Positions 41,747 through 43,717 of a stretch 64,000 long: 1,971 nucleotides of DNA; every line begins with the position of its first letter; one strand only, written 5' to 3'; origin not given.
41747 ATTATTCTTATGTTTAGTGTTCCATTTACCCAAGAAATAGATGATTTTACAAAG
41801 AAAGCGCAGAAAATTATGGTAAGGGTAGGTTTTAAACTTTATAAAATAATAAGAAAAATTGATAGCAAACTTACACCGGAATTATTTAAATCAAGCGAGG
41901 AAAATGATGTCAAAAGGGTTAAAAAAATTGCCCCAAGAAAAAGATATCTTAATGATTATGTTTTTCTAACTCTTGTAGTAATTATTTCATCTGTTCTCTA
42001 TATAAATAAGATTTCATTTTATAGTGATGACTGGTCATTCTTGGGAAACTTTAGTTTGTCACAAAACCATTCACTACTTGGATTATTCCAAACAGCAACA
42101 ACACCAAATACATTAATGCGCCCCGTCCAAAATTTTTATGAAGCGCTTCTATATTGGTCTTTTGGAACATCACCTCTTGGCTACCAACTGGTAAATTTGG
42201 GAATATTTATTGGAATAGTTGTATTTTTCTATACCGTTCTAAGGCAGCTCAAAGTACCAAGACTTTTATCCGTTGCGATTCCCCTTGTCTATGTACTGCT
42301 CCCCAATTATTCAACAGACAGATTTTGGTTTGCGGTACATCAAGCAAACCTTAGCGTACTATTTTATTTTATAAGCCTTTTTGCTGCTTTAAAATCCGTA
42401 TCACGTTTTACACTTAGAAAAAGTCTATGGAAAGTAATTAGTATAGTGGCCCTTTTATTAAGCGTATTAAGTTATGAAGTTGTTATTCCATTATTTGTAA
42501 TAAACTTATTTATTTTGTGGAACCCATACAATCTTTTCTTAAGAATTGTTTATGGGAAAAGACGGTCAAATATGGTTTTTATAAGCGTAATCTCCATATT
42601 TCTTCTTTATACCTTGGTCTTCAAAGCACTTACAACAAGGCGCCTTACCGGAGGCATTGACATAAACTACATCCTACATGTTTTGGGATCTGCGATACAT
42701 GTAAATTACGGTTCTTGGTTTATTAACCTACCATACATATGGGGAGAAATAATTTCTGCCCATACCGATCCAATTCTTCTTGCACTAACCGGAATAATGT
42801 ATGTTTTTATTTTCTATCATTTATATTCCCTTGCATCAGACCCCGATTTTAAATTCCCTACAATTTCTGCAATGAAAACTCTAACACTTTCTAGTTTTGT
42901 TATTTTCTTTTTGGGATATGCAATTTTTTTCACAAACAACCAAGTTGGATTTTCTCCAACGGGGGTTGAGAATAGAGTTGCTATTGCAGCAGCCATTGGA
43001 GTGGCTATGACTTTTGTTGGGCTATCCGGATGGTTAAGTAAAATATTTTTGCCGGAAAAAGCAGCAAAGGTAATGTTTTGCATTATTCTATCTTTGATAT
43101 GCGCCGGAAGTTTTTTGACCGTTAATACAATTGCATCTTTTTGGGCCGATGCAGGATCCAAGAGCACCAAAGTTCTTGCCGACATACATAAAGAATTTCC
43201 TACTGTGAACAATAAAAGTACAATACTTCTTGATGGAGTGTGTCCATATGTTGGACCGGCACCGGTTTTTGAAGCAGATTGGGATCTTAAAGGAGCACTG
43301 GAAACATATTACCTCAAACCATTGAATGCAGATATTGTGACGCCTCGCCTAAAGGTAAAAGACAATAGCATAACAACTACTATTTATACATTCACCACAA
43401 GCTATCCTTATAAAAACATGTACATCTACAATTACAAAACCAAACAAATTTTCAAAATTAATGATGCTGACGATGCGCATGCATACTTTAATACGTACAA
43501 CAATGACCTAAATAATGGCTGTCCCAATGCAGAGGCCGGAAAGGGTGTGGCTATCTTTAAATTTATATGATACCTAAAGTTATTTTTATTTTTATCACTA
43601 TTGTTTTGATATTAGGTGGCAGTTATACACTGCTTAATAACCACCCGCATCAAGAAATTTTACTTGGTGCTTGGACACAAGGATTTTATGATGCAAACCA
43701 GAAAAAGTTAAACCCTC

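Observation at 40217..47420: Duplicated cellulose-synthase-like GT2 genes, one fused in a single polypeptide to a GH8 endoglucanase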

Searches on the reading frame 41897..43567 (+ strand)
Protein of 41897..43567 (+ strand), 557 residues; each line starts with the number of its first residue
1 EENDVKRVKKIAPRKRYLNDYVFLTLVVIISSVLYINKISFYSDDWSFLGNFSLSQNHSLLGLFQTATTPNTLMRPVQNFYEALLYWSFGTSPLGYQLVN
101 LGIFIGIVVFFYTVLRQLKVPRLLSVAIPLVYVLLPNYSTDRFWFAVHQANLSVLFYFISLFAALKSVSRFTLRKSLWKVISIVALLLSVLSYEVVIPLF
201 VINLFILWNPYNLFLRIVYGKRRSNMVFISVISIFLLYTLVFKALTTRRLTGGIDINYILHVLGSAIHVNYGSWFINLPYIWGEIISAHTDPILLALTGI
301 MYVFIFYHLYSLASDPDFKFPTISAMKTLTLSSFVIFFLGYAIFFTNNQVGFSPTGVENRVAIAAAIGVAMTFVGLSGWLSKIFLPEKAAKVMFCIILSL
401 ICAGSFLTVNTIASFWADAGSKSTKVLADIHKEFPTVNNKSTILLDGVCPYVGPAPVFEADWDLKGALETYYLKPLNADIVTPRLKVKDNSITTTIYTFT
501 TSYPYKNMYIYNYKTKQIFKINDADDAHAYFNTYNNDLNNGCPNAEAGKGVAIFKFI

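Call 21: find_homologous_proteins(query=window:41897-43567:+, max_evalue=0.00001)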
Query window:41897-43567:+ (557 aa): 343 proteins with E <= 0.00001 among 8000 candidates; the best 120 are listed.
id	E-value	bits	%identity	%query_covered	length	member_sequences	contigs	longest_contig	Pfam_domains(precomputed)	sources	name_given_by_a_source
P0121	5.5e-184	631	53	96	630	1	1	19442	-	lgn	-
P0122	6.8e-173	594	50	99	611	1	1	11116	-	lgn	-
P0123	5.1e-165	568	50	97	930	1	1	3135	PF13632.13,PF13506.14,PF13641.13,PF03552.21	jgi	jgi:hypothetical protein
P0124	9.9e-152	525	46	97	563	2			-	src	-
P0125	1.9e-149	517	48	94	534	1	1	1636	-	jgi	jgi:hypothetical protein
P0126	4.7e-144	499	45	97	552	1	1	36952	-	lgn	-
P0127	2.4e-134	467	42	96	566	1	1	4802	-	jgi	jgi:hypothetical protein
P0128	3.6e-134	467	43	93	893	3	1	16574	PF16760.11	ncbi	-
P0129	1.9e-132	461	43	96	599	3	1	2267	-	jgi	jgi:hypothetical protein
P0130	4.5e-132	460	41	99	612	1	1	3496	-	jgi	-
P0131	1.1e-131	458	44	96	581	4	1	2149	-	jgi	jgi:hypothetical protein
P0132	1.7e-131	458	45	98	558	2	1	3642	-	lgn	-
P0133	2.3e-131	457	42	99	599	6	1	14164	-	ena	-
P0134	4.7e-131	456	41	99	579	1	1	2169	-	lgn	-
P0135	6.7e-131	456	42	96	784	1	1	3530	-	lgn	-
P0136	3.9e-130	453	42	97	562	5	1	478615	-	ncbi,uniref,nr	ncbi:hypothetical protein H6F93_18005 [Leptolyngbya sp. FACHB-671]|uniref:hypothetical protein n=1 T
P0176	1.5e-114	402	39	96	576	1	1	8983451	-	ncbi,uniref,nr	ncbi:hypothetical protein GXP67_27430 [Rhodocytophaga rosea]|uniref:Glycosyltransferase RgtA/B/C/D-l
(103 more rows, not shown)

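Call 24: find_encoding_contigs(protein=P0121, flank=10000, max_places=2)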
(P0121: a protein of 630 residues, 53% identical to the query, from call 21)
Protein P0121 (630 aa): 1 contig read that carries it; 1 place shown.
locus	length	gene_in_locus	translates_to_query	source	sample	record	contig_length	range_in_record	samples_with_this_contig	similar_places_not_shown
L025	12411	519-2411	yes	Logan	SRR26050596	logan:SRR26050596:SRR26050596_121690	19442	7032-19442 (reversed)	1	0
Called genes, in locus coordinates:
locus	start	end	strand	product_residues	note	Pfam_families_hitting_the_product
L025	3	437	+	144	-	?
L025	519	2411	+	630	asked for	-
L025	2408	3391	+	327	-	PF02156:Glyco_hydro_26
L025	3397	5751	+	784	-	PF00535:Glycos_transf_2, PF13641:Glyco_tranf_2_3, PF13506:Glyco_transf_21, PF13632:Glyco_trans_2_3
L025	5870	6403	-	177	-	PF04203:Sortase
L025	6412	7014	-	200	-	-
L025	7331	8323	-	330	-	-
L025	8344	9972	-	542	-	-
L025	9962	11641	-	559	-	-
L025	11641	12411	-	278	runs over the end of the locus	PF01522:Polysacc_deac_1, PF10096:DUF2334 (weak)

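Call 52: predict_structure(alignment_id=A1)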
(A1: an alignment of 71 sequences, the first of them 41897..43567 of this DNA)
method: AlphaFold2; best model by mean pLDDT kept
length: 557 residues; sequences in the alignment: 71
mean_pLDDT: 94.0   pTM: 0.93
mean pLDDT of the five models: 94.0, 92.9, 92.9, 92.7, 92.3
residues with pLDDT >= 90: 493; 70-90: 41; 50-70: 18; < 50: 5
segments of 3 or more residues with pLDDT < 50: 1-4
pLDDT, mean of each block of 10 residues (from residue 1): 49 84 98 97 97 98 97 96 98 97 98 95 97 95 91 98 91 89 98 96 89 57 88 96 92 88 96 96 97 98 98 94 96 97 91 92 96 98 97 98 98 98 98 96 98 97 97 98 98 95 98 98 98 97 96 90
secondary structure, 60 per line:
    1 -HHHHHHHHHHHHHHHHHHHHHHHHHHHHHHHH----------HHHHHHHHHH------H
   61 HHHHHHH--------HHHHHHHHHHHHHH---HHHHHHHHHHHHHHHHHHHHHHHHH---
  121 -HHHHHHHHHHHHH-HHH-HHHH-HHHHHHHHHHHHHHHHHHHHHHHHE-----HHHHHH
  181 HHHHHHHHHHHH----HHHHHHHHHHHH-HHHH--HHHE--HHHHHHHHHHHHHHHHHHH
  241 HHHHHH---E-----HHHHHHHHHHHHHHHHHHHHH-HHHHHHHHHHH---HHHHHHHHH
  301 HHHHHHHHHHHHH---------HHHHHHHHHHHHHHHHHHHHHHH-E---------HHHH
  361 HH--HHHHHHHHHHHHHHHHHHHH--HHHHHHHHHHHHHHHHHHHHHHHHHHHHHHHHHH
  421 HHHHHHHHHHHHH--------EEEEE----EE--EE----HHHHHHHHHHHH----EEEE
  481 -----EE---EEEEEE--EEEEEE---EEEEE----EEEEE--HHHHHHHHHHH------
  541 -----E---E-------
elements in order: H2-33 H44-53 H60-67 H76-89 H93-117 H122-134 H140-143 H145-168 H175-192 H197-208 H210-213 H222-246 H256-276 H278-288 H292-313 H323-345 H357-362 H365-384 H387-433 E442-446 H461-472 E477-480 E491-496 E499-504 E508-512 E517-521 H524-534

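Call 56: fold_search(model_id=the predicted structure, library=pdb)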
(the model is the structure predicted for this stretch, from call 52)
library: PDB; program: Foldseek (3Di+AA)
matches with E <= 10: 339; with E <= 0.001: 7
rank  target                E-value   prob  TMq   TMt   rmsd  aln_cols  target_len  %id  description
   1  5ogl_A                2.8e-05  1.00  0.39  0.32  14.1       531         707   12  Structure of bacterial oligosaccharyltransferase PglB in complex with an acceptor peptide and an lipid-linked oligosac (released 2017-10-25)
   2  6gxc_A                4.1e-05  1.00  0.40  0.33  13.9       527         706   12  Bacterial oligosaccharyltransferase PglB in complex with an inhibitory peptide and a reactive lipid-linked oligosaccha (released 2018-11-14)
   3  5f15                  6.9e-05  1.00  0.34  0.35  15.1       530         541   12  Crystal Structure of ArnT from Cupriavidus metallidurans bound to Undecaprenyl phosphate (released 2016-02-17)
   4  5ezm                  1.7e-04  1.00  0.34  0.35  14.8       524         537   12  Crystal Structure of ArnT from Cupriavidus metallidurans in the apo state (released 2016-02-17)
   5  3rce_A                4.2e-04  1.00  0.40  0.34  12.8       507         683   12  Bacterial oligosaccharyltransferase PglB (released 2011-06-15)
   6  9i5k_A                5.7e-04  1.00  0.41  0.46  15.2       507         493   12  Structure of the Chaetomium thermophilum Pmt4 homodimer (C2 symmetry) (released 2025-12-24)
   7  5gmy_A                6.5e-04  1.00  0.41  0.29  19.9       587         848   12  Crystal structure of the Archaeoglobus fulgidus oligosaccharyltransferase (O29867_ARCFU) tethered with an acceptor pep (released 2017-02-01)
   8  8pn9_A                1.8e-03  1.00  0.41  0.36  13.2       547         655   11  Structure of human oligosaccharyltransferase OST-A complex bound to NGI-1 (released 2024-05-08)
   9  6ezn_F                1.9e-03  1.00  0.37  0.33  13.6       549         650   10  Cryo-EM structure of the yeast oligosaccharyltransferase (OST) complex (released 2018-01-17)
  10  9n9j_I                2.1e-03  1.00  0.41  0.34  14.3       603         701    9  Structure of a GRP94 folding intermediate engaged with a CCDC134- and FKBP11-bound secretory translocon (released 2025-11-19)
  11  6s7t_A                2.6e-03  1.00  0.36  0.29  21.6       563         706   10  Cryo-EM structure of human oligosaccharyltransferase complex OST-B (released 2019-12-18)
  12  7zli_A                2.8e-03  1.00  0.35  0.31  19.3       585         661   10  Cryo-EM structure of C-mannosyltransferase CeDPY19, in complex with Dol25-P-Man and bound to CMT2-Fab and anti-Fab nan (released 2023-01-11)
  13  7zlh_A                4.8e-03  1.00  0.35  0.31  19.1       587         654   10  Cryo-EM structure of C-mannosyltransferase CeDPY19, in apo state, bound to CMT2-Fab and anti-Fab nanobody (released 2023-01-11)
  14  6p25_B                5.0e-03  1.00  0.31  0.25   5.8       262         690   12  Structure of S. cerevisiae protein O-mannosyltransferase Pmt1-Pmt2 complex bound to the sugar donor and a peptide acce (released 2019-07-10)
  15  8if8_B                5.4e-03  0.99  0.33  0.30  15.1       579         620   11  Arabinosyltransferase AftA (released 2023-05-31)
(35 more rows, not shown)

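Call 58: find_encoding_contigs(protein=P0176, flank=7000, max_places=1)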
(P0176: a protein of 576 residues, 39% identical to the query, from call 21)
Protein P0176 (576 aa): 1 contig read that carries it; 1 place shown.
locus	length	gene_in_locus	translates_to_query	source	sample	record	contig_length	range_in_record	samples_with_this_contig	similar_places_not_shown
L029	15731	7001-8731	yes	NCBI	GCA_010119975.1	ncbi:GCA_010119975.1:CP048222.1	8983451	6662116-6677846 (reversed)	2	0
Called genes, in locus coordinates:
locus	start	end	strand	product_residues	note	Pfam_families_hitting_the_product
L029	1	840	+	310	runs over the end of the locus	PF03631:Virul_fac_BrkB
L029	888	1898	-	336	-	PF12625:Arabinose_bd, PF12833:HTH_18, PF00165:HTH_AraC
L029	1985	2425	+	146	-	PF14248:DUF4345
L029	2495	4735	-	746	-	PF18072:FGAR-AT_linker, PF00586:AIRS, PF02769:AIRS_C, PF00586:AIRS, PF02769:AIRS_C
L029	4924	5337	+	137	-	-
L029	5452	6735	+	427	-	PF04715: (weak), PF00425:Chorismate_bind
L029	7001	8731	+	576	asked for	-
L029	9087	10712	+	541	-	PF02463:SMC_N (weak), PF03193:RsgA_GTPase (faint), PF13476:AAA_23 (faint), PF13555:AAA_29 (faint), PF13604:AAA_30 (faint), PF00005:ABC_tran, PF13191:AAA_16 (faint), PF00005:ABC_tran, +2 more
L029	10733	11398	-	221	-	PF00072:Response_reg, PF00196:GerE, PF08281:Sigma70_r4_2 (weak)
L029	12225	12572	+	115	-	PF00037:Fer4 (weak), PF12797:Fer4_2 (faint), PF13237:Fer4_10 (weak), PF12838:Fer4_7 (weak), PF13187:Fer4_9 (weak)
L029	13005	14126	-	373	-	PF22847:Glyco_hydro_43_rel (faint), PF04041:Glyco_hydro_130, PF00251:Glyco_hydro_32N (faint), PF04616:Glyco_hydro_43 (faint)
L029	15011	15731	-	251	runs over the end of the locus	PF00106:adh_short, PF08659:KR, PF23441:SDR (weak), PF13561:adh_short_C2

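Call 59: find_encoding_contigs(protein=P0136, flank=7000, max_places=1)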
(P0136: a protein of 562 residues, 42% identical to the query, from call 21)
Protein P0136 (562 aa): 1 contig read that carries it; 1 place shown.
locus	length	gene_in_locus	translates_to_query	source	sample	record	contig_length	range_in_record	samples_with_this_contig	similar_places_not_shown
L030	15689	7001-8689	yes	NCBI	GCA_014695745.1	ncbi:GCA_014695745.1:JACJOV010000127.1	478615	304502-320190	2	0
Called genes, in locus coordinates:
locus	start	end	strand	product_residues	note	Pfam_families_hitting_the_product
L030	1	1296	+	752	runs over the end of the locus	PF13439:Glyco_transf_4, PF13579:Glyco_trans_4_4, PF20706:GT4-conflict, PF00534:Glycos_transf_1, PF13692:Glyco_trans_1_4, PF00535:Glycos_transf_2, PF13641:Glyco_tranf_2_3 (faint)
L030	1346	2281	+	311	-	PF00535:Glycos_transf_2, PF10111:Glyco_tranf_2_2 (weak), PF13641:Glyco_tranf_2_3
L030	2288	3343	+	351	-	PF13439:Glyco_transf_4, PF00534:Glycos_transf_1, PF13692:Glyco_trans_1_4, PF13524:Glyco_trans_1_2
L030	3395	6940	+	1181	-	PF00535:Glycos_transf_2, PF10111:Glyco_tranf_2_2, PF13641:Glyco_tranf_2_3, PF05401:NodS, PF13489:Methyltransf_23, PF08241:Methyltransf_11, PF08242:Methyltransf_12, PF13649:Methyltransf_25, +3 more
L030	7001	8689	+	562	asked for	-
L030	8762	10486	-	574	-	PF26626:DUF8201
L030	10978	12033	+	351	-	PF13506:Glyco_transf_21, PF00535:Glycos_transf_2, PF10111:Glyco_tranf_2_2, PF13641:Glyco_tranf_2_3, PF13632:Glyco_trans_2_3 (weak)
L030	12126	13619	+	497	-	PF01266:DAO (weak), PF01494:FAD_binding_3 (weak), PF01593:Amino_oxidase, PF01946:Thi4 (faint), PF12831:FAD_oxidored (faint), PF13450:NAD_binding_8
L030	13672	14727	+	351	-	PF00535:Glycos_transf_2, PF10111:Glyco_tranf_2_2 (weak)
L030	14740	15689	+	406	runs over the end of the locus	PF13439:Glyco_transf_4 (weak), PF13579:Glyco_trans_4_4, PF20706:GT4-conflict (weak), PF00534:Glycos_transf_1, PF13692:Glyco_trans_1_4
